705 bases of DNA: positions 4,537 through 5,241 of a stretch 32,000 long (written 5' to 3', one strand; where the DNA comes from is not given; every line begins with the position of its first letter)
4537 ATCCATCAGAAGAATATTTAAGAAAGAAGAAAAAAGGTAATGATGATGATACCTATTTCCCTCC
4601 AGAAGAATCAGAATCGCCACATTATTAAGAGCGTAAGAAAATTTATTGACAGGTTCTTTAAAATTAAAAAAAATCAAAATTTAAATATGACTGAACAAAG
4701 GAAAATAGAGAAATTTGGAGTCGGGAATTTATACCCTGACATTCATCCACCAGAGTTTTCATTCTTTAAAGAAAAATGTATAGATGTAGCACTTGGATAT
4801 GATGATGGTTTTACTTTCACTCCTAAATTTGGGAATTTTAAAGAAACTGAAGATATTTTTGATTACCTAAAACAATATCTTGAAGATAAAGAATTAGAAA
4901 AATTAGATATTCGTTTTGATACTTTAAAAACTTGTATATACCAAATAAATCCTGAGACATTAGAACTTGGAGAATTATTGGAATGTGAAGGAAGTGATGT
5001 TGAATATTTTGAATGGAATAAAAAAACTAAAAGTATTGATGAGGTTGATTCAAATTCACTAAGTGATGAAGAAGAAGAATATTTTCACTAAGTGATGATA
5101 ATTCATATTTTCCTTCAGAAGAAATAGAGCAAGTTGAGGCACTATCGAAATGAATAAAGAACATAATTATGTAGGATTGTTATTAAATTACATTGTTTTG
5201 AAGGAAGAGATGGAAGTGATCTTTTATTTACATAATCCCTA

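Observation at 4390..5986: Islet abutting tRNA-Ser(CGA): a compact cassette of unrecognisable small proteins chained by stop/start overlaps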

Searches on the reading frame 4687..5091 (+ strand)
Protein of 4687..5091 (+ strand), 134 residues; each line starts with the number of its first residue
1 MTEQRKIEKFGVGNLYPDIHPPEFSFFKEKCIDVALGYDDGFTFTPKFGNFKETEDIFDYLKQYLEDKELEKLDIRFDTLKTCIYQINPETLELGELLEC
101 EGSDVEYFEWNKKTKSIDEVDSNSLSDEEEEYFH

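Call 4: search_protein_families(library=pfam, proteins=[window:4687-5091:+], max_evalue=1)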
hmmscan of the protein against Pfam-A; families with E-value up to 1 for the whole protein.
window:4687-5091:+ (134 aa): 2 families
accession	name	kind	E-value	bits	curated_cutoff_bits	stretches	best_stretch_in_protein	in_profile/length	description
PF12965.13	DUF3854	-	0.0077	16.6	23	1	57-120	58-122/130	Domain of unknown function (DUF3854)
PF00743.25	FMO-like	-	0.052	12.4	22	1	39-84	69-112/532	Flavin-binding monooxygenase-like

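Call 5: search_protein_families(library=phrogs, proteins=[window:4687-5091:+], max_evalue=1)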
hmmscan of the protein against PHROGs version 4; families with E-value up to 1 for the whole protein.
window:4687-5091:+ (134 aa): 1 family
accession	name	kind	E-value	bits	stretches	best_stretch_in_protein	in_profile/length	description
phrog_13700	-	moron, auxiliary metabolic gene and host takeover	0.044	14.1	1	92-126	170-204/284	FtsK/SpoIIIE-like protein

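Call 9: find_homologous_proteins(query=window:4687-5091:+, max_evalue=0.01)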
Query window:4687-5091:+ (134 aa): 62 proteins with E <= 0.01 among 77 candidates.
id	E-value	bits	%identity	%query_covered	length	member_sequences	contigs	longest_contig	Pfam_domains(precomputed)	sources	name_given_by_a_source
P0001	1.7e-79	283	94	100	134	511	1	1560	-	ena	-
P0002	7.5e-79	281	95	100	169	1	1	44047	-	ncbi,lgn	-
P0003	2.3e-78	279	93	100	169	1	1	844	-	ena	-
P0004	2.5e-72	259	87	99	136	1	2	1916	-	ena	-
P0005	5.1e-72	258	86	100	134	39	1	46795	-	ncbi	-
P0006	1.5e-70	254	83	100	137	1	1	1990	-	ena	-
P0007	4.4e-65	236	78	100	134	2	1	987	-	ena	-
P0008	1.6e-64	234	96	84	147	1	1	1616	-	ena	-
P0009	2.2e-64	234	92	85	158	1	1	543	-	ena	-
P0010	2.8e-62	227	95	78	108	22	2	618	-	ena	-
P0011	1.2e-56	209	90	68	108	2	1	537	-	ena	-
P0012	3.9e-48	181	67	92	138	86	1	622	-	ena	-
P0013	1.4e-47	179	67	92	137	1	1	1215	-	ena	-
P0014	6.7e-47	177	98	62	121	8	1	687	-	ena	-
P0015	1.5e-44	169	62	94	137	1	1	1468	-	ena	-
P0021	4.6e-43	165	61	94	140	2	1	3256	-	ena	-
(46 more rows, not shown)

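Call 10: list_cluster_members(proteins=[window:4687-5088:+, window:5150-5350:+, window:5350-5529:+, window:5529-5681:+, window:4500-4625:+])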
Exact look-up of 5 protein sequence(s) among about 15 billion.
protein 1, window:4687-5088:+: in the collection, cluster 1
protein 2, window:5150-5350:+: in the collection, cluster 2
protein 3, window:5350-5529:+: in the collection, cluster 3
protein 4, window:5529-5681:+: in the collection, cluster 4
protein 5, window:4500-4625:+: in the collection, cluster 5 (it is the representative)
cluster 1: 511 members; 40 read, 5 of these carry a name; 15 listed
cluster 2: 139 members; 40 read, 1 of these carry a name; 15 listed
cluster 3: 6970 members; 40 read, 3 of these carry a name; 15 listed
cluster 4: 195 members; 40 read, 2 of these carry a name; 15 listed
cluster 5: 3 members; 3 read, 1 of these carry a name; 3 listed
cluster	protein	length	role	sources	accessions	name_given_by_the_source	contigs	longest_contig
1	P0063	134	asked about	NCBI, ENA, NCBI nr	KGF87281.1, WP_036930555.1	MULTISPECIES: hypothetical protein [Prochlorococcus] | hypothetical protein [Prochlorococcus marinus]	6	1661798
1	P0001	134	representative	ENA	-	-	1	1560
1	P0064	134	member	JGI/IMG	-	hypothetical protein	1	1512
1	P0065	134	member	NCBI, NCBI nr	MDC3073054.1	hypothetical protein OA320_03725 [Prochlorococcus sp. AH-716-O10] | hypothetical protein [Prochlorococcus sp. AH-716-O10]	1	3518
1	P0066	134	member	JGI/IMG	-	hypothetical protein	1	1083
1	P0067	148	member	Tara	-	strand:- start:178 stop:624 length:447 start_codon:yes stop_codon:yes gene_type:complete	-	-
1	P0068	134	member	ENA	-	-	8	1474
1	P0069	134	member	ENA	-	-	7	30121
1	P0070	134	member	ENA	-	-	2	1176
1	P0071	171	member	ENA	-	-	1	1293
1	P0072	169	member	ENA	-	-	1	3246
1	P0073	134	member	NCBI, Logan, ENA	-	-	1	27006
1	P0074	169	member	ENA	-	-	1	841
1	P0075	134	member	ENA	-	-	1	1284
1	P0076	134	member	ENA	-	-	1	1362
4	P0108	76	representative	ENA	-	-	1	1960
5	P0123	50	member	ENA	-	-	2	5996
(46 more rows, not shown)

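Call 18: find_encoding_contigs(protein=P0005, flank=6000, max_places=4)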
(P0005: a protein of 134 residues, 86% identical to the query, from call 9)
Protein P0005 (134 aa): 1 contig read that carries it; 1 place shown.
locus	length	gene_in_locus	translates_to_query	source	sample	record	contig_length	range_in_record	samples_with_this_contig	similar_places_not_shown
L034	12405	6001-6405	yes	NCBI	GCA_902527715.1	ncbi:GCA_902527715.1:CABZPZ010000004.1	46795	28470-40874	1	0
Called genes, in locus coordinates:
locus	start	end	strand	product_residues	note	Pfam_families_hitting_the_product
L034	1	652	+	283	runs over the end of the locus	PF01073:3Beta_HSD, PF01370:Epimerase, PF04321:RmlD_sub_bind (weak), PF07993:NAD_binding_4 (faint), PF16363:GDP_Man_Dehyd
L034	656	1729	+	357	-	PF00106:adh_short (weak), PF01073:3Beta_HSD, PF01370:Epimerase, PF02719:Polysacc_synt_2, PF04321:RmlD_sub_bind, PF07993:NAD_binding_4, PF08659:KR (weak), PF16363:GDP_Man_Dehyd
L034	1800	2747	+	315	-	PF00535:Glycos_transf_2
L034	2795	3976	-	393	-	-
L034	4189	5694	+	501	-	PF01041:DegT_DnrJ_EryC1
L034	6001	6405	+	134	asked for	-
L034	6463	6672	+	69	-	-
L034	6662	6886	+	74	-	-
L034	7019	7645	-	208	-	PF13759:2OG-FeII_Oxy_5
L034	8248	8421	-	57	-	-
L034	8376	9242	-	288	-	PF02091:tRNA-synt_2e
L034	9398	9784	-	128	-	PF08854:DUF1824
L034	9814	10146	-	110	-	PF01187:MIF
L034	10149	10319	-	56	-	-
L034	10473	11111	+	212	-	PF08241:Methyltransf_11 (weak)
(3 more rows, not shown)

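Call 19: find_encoding_contigs(protein=P0002, flank=6000, max_places=4)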
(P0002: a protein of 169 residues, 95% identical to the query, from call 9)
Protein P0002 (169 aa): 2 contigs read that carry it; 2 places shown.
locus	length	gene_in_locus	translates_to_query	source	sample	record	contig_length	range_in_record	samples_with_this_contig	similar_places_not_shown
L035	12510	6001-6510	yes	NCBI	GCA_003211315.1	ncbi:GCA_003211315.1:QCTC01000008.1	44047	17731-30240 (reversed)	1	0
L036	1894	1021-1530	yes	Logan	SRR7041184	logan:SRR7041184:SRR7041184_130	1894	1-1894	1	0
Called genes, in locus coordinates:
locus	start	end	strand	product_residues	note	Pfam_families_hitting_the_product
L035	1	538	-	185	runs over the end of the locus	PF02392:Ycf4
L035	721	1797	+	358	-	PF00124:Photo_RC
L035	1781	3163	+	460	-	PF00421:PSII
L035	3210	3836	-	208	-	PF02545:Maf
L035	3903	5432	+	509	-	PF01656:CbiA, PF13500:AAA_26, PF07685:GATase_3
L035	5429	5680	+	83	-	PF00111:Fer2 (weak), PF13085:Fer2_3 (weak)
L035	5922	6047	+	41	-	-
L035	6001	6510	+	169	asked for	-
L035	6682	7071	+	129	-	PF08854:DUF1824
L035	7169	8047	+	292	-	PF02091:tRNA-synt_2e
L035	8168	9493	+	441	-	-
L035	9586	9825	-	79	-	-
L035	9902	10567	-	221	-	PF13640:2OG-FeII_Oxy_3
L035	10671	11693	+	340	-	PF01547:SBP_bac_1, PF13531:SBP_bac_11, PF13416:SBP_bac_8, PF13343:SBP_bac_6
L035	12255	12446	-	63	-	-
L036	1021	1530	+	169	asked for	-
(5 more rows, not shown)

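Call 20: find_encoding_contigs(protein=P0021, flank=6000, max_places=4)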
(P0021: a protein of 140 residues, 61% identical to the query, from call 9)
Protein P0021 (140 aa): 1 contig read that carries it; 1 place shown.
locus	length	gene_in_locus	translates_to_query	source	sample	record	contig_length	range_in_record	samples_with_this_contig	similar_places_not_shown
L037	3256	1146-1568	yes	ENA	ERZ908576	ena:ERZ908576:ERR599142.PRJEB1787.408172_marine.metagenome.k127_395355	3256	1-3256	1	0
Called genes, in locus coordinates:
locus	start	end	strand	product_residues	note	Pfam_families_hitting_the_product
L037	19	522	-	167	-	-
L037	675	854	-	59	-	-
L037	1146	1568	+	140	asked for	-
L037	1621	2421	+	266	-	PF22945:LEM-3_GIY-YIG (weak)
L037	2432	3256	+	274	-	PF12705:PDDEXK_1 (weak)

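Call 23: find_related_loci(query=window:4687-5088:+, collection=viral_contigs, flank=6000)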
Query window:4687-5088:+ (134 aa) in viral_contigs; peptide patterns used: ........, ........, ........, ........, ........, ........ (x = any residue, [..] = any of these).
7 stretches matched a pattern, but none encodes a relative of the query by tblastn (E <= 1e-3).

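Call 37: predict_structure(alignment_id=A2)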
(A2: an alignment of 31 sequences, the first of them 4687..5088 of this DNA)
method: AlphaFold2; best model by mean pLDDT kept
length: 134 residues; sequences in the alignment: 31
mean_pLDDT: 39.8   pTM: 0.35
mean pLDDT of the five models: 39.8, 37.7, 36.8, 35.5, 32.5
residues with pLDDT >= 90: 0; 70-90: 2; 50-70: 30; < 50: 102
segments of 3 or more residues with pLDDT < 50: 1-55, 70-90, 92-105, 124-134
pLDDT, mean of each block of 10 residues (from residue 1): 25 26 27 29 27 47 55 45 39 39 49 65 45 34
secondary structure, 60 per line:
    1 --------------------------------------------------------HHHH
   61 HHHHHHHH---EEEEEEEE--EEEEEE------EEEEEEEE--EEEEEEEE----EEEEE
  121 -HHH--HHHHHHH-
elements in order: H57-68 E72-79 E82-87 E94-101 E104-111 E116-120 H127-133

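Call 38: search_protein_representatives(alignment_id=A2)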
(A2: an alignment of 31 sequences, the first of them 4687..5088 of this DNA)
Query: 31 sequences, 138 profile positions. Proteins with E-value up to 0.001 (for the whole library): 28; up to 1e-10: 17; up to 1e-30: 6. The best 28 are listed.
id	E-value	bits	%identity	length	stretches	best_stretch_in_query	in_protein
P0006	2.9e-63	228.1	-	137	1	1-134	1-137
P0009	3.5e-54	198.6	-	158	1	1-111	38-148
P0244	4.0e-51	188.7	-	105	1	36-138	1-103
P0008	7.9e-51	187.8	-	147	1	21-134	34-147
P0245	2.0e-33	131.4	-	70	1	4-69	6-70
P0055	4.1e-31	123.9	-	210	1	1-71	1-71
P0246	4.6e-24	101.1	-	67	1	1-53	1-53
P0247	2.0e-23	99.0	-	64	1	77-137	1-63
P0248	4.4e-21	91.4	-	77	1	13-73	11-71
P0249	7.1e-19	84.3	-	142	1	23-130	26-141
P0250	2.7e-18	82.4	-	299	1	9-118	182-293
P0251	2.7e-18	82.4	-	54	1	1-50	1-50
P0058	1.0e-15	74.0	-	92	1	84-136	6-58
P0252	5.4e-15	71.7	-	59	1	1-42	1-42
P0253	1.1e-11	61.0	-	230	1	20-134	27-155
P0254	3.2e-11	59.5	-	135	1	37-110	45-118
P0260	5.0e-08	49.1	-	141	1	43-126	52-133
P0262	2.5e-06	43.6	-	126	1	44-121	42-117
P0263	9.2e-06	41.8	-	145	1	40-113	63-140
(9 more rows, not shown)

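Call 41: search_protein_families(library=pfam, proteins=[P0249, P0250, P0253, P0254, P0260, P0262, P0263], max_evalue=0.01)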
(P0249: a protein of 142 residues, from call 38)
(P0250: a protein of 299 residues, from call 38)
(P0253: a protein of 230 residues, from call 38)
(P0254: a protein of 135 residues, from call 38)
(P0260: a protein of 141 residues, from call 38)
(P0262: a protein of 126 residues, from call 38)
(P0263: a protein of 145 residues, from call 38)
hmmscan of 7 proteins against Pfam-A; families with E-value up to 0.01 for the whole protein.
P0249 (142 aa): 0 families

P0250 (299 aa): 0 families

P0253 (230 aa): 0 families

P0254 (135 aa): 0 families

P0260 (141 aa): 0 families

P0262 (126 aa): 0 families

P0263 (145 aa): 0 families

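Call 44: search_solved_structures(query=A3, max_evalue=10)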
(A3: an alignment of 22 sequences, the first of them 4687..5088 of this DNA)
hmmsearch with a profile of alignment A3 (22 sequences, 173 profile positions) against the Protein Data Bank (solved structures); distinct sequences matched with E-value up to 10: 3.
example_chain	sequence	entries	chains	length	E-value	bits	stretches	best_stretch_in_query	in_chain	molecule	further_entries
3sja_C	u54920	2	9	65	0.18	14.8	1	90-133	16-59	Golgi to ER traffic protein 1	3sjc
9d2f_H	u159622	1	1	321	0.24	14.3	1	106-144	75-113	Serine/threonine/tyrosine interacting-like 1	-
6kf4_G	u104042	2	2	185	0.43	13.5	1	60-158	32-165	Transcription factor E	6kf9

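Call 52: predict_structure(alignment_id=A3)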
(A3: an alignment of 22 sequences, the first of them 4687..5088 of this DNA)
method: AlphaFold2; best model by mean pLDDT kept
length: 134 residues; sequences in the alignment: 22
mean_pLDDT: 84.0   pTM: 0.74
mean pLDDT of the five models: 84.0, 81.6, 80.7, 80.3, 80.1
residues with pLDDT >= 90: 59; 70-90: 58; 50-70: 9; < 50: 8
segments of 3 or more residues with pLDDT < 50: 128-134
pLDDT, mean of each block of 10 residues (from residue 1): 71 91 92 86 90 88 86 90 91 91 87 90 59 34
secondary structure, 60 per line:
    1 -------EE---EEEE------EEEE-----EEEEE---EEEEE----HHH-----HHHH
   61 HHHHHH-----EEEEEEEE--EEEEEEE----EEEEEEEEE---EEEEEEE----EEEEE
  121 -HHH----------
elements in order: E13-16 E23-26 E32-36 E40-44 H57-66 E72-79 E82-88 E93-101 E105-111 E116-120

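Call 57: fold_search(model_id=the predicted structure, library=pdb)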
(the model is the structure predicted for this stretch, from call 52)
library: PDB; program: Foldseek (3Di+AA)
matches with E <= 10: 299; with E <= 0.001: 0
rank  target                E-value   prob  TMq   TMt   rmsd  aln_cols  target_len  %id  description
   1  3but                  2.7e-01  0.12  0.20  0.21  13.9       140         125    8  Crystal structure of protein Af_0446 from Archaeoglobus fulgidus (released 2008-01-15)
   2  7r3t_B                4.9e-01  0.10  0.17  0.14  13.3       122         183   11  Crystal structure of the Dimeric C-terminal Big_2-CBM56 domains from Paenibacillus illinoisensis (Bacillus circulans I (released 2023-02-22)
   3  4d7c_B                5.2e-01  0.05  0.14  0.09  16.5       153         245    8  Monoclinic crystal form of the extracellular olfactomedin domain from gliomedin (released 2014-12-24)
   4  8qbn_W                6.1e-01  0.11  0.14  0.06  10.2        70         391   20  Structure of the non-canonical CTLH E3 substrate receptor WDR26 bound to YPEL5 (released 2024-05-15)
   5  7quz_AAA              6.5e-01  0.08  0.18  0.15  13.0       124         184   10  Crystal structure of the SeMet octameric C-terminal Big_2-CBM56 domains from Paenibacillus illinoisensis (Bacillus c (released 2023-02-01)
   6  7quz_BBB              6.5e-01  0.08  0.18  0.14  13.1       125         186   11  Crystal structure of the SeMet octameric C-terminal Big_2-CBM56 domains from Paenibacillus illinoisensis (Bacillus c (released 2023-02-01)
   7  1zag_D                7.3e-01  0.04  0.15  0.09  14.9       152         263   12  HUMAN ZINC-ALPHA-2-GLYCOPROTEIN (released 1999-03-31)
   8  5t7a_A                7.7e-01  0.08  0.19  0.24  13.1       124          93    8  Crystal structure of Br derivative BhCBM56 (released 2017-08-23)
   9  8jyy_B                8.1e-01  0.14  0.25  0.20   9.9        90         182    7  Crystal structure of the gasdermin-like protein RCD-1-2 from Neurospora crassa (released 2024-05-01)
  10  9rsc_7                8.1e-01  0.09  0.14  0.06  10.3        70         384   20  Ternary complex of an improved charged molecular glue degrader ZZ2-SO2H, BRD4(BD1) neosubstrate, and the CTLH E3 ligas (released 2026-04-08)
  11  2mra_MODEL_1_A        9.0e-01  0.20  0.23  0.26   7.6        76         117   16  Solution NMR Structure of De novo designed protein, Northeast Structural Genomics Consortium (NESG) Target OR4 (released 2014-09-17)
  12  3anz_C                9.0e-01  0.12  0.17  0.08  12.1        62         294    3  Crystal Structure of alpha-hemolysin (released 2011-06-22)
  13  4yhd_A                9.6e-01  0.10  0.17  0.09   9.7        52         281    4  Staphylococcal alpha-hemolysin H35A mutant monomer (released 2015-10-21)
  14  3anz_A                1.0e+00  0.13  0.19  0.10  10.2        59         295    5  Crystal Structure of alpha-hemolysin (released 2011-06-22)
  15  9rsd_7                1.0e+00  0.09  0.14  0.06  10.2        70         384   20  Ternary complex of a charged molecular glue degrader ZZ1-SO2H, BRD4(BD1) neosubstrate, and the CTLH E3 ligase receptor (released 2026-04-08)
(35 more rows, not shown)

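Call 59: fold_search(model_id=the predicted structure, library=viral)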
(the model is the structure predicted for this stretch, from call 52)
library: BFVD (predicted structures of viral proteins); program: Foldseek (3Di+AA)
matches with E <= 10: 488; with E <= 0.001: 0
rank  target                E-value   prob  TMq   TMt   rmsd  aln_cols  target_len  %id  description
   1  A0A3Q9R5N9            7.0e-02  0.14  0.17  0.15  19.3       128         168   14  (no name in the UniProt tables at hand)
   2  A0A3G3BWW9            9.7e-02  0.20  0.16  0.14  13.4       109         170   14  (no name in the UniProt tables at hand)
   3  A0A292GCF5            1.7e-01  0.28  0.25  0.05  12.5       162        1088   12  (no name in the UniProt tables at hand)
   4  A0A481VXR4            1.7e-01  0.25  0.20  0.31  12.5        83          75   16  (no name in the UniProt tables at hand)
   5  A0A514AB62            1.8e-01  0.69  0.35  0.43   5.8       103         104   13  (no name in the UniProt tables at hand)
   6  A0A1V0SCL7            2.0e-01  0.09  0.18  0.12  15.7       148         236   11  Uncharacterized protein [Indivirus ILV1]
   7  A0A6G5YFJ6            2.1e-01  0.30  0.21  0.31  12.8        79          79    9  (no name in the UniProt tables at hand)
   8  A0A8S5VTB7            2.2e-01  0.72  0.31  0.46  10.1       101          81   12  (no name in the UniProt tables at hand)
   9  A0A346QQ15            2.4e-01  0.33  0.26  0.30  13.6        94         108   16  (no name in the UniProt tables at hand)
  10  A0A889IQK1            3.1e-01  0.20  0.19  0.22  14.8       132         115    9  (no name in the UniProt tables at hand)
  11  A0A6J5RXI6            3.1e-01  0.14  0.21  0.23  14.2       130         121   13  Uncharacterized protein [uncultured Caudovirales phage]
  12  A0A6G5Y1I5            4.1e-01  0.30  0.24  0.38  12.7        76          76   13  (no name in the UniProt tables at hand)
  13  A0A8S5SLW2            4.1e-01  0.14  0.25  0.13  12.9       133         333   14  Uncharacterized protein [Siphoviridae sp. ct3ka12]
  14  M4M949                4.3e-01  0.07  0.16  0.20  15.0       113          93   12  (no name in the UniProt tables at hand)
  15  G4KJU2                4.6e-01  0.47  0.29  0.44   8.1       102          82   13  (no name in the UniProt tables at hand)
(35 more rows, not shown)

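Call 69: search_dna_similar(query=P0108, collection=phages, mode=protein, max_evalue=0.01, max_rows=20)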
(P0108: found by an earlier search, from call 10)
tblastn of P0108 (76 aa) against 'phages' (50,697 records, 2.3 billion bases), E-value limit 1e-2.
Records with a match: 8; places in all: 8; records where one place covers at least 80% of the query: 2.
Best place of each record, by identity: <60% 8.
By first word of the organism name: Marine 4; Prochlorococcus 2; Cyanophage 2.
By host as written in the record: - 4; Prochlorococcus sp. MIT9515 2; Prochlorococcus NATL2A 2.
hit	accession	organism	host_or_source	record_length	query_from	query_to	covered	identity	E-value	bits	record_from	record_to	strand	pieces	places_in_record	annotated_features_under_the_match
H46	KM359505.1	Prochlorococcus phage P-TIM68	Prochlorococcus sp. MIT9515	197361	15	76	82%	50.0%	2e-10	60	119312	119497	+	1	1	hypothetical protein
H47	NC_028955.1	Prochlorococcus phage P-TIM68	Prochlorococcus sp. MIT9515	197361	15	76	82%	50.0%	2e-10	60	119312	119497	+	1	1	hypothetical protein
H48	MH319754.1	Marine virus AG-345-L05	single cell amplified by WGA-X; seawater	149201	25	76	68%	55.8%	1e-9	58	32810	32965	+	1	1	record has no annotation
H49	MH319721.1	Marine virus AG-345-D19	single cell amplified by WGA-X; seawater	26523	18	76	78%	40.7%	8e-4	41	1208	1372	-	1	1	record has no annotation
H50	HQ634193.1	Cyanophage P-RSM6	Prochlorococcus NATL2A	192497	18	76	78%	39.0%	7e-3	39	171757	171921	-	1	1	hypothetical protein (x2)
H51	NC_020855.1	Cyanophage P-RSM6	Prochlorococcus NATL2A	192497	18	76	78%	39.0%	7e-3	39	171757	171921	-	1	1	hypothetical protein (x2)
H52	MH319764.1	Marine virus AG-345-P14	single cell amplified by WGA-X; seawater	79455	18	76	78%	37.3%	6e-4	42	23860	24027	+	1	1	record has no annotation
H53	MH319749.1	Marine virus AG-345-F15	single cell amplified by WGA-X; seawater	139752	18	76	78%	37.3%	7e-4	41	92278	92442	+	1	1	record has no annotation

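Call 70: search_dna_similar(query=window:4687-5088:+, collection=phages, mode=protein, max_evalue=1, max_rows=20)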
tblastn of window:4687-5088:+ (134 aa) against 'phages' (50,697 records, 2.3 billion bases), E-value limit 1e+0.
Records with a match: 1; places in all: 1; records where one place covers at least 80% of the query: 0.
Best place of each record, by identity: <60% 1.
By first word of the organism name: Bacteriophage 1.
By host as written in the record: - 1.
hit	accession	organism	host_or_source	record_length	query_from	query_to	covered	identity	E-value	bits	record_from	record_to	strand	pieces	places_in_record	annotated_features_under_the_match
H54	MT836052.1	Bacteriophage sp.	human fecal samples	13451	10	61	39%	39.3%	5e-1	35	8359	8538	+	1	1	record has no annotation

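Call 72: search_dna_similar(query=P0249, collection=phages, mode=protein, max_evalue=0.1, max_rows=20)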
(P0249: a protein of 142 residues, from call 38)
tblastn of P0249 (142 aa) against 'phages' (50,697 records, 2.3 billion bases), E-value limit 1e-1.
No match.

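Call 73: find_encoding_contigs(protein=P0249, flank=6000, max_places=3)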
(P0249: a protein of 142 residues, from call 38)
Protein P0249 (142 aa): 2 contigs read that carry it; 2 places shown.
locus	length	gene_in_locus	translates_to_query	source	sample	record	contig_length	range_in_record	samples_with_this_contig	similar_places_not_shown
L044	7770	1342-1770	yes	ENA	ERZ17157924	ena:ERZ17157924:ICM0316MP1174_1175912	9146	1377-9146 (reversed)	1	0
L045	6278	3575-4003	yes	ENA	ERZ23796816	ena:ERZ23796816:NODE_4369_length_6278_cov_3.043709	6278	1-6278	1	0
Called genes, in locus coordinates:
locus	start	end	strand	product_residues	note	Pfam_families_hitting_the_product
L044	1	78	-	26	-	?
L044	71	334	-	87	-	-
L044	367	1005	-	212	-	-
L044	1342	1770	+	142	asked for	-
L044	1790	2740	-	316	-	-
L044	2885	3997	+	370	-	-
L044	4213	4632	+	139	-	-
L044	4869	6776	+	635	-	-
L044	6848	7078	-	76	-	-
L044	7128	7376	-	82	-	-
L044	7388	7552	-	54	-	-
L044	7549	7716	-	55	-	-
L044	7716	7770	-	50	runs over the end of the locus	-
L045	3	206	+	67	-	?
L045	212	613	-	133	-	-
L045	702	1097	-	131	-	-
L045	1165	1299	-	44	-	-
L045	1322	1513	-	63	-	-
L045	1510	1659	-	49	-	-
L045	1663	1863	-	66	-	-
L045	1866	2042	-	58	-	-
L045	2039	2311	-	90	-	-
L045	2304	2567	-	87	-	-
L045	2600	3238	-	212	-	-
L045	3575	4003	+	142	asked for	-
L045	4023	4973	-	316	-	-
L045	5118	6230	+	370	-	-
